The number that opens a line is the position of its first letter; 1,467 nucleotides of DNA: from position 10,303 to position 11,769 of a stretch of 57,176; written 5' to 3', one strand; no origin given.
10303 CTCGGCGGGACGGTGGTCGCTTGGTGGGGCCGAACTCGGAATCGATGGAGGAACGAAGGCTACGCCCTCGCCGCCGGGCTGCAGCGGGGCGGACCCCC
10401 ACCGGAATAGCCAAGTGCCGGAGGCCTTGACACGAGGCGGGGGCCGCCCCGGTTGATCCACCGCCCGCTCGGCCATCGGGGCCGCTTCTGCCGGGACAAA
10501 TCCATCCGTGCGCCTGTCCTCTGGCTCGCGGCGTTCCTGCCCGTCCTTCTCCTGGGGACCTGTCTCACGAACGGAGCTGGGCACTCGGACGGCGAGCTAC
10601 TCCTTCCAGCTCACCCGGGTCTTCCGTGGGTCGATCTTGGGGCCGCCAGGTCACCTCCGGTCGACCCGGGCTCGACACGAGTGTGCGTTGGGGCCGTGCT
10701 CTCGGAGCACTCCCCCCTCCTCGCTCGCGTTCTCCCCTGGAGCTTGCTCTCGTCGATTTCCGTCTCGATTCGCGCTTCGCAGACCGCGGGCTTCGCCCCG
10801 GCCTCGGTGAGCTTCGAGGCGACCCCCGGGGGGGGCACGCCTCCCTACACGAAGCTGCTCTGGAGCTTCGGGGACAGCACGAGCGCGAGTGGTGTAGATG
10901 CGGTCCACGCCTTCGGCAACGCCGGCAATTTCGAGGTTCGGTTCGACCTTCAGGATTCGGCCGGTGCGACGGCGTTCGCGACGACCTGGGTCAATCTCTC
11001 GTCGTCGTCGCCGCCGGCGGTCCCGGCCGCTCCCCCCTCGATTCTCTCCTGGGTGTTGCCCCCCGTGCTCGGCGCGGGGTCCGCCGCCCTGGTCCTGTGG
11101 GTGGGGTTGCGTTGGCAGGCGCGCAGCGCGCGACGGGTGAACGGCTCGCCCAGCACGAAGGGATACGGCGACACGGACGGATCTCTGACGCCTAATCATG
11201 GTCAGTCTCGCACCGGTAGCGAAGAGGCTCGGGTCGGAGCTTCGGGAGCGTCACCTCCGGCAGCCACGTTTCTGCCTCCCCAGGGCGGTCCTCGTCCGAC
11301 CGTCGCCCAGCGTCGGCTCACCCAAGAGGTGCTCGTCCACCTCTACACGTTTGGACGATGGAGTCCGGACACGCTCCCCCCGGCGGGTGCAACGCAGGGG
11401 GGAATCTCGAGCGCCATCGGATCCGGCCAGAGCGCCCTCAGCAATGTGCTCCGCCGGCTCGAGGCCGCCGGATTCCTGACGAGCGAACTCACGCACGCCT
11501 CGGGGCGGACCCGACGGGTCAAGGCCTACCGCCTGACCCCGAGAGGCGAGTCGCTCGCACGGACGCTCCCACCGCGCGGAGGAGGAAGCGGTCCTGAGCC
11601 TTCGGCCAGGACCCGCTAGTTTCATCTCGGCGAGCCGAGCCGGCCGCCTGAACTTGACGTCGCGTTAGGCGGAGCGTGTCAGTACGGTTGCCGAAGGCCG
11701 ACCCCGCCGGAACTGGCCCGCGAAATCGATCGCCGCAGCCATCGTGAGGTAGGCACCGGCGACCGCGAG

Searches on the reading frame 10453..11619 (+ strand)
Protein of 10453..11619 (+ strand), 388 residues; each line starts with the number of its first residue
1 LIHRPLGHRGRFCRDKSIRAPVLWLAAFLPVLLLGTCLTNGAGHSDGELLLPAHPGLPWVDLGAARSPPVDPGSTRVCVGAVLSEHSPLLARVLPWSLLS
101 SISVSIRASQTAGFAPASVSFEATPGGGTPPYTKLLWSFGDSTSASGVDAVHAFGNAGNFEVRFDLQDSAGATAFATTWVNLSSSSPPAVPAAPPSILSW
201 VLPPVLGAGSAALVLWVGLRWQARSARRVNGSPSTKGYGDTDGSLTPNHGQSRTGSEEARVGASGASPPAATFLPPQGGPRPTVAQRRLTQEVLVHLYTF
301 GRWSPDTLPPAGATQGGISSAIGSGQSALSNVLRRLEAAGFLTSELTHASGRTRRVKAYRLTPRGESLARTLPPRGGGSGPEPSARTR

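Call 66: search_protein_families(library=pfam, proteins=[window:10453-11619:+], max_evalue=0.001)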
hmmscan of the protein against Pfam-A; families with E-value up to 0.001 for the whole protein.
window:10453-11619:+ (388 aa): 3 families
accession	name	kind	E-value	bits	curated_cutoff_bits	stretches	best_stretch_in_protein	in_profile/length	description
PF18911.6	PKD_4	-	2.9e-07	30.9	27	1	119-174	20-76/85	PKD domain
PF00801.26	PKD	-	4.7e-05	23.7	23.5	1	105-177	3-76/80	PKD domain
PF03551.20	PadR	-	0.00023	21.6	27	1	329-367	34-71/75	Transcriptional regulator PadR-like family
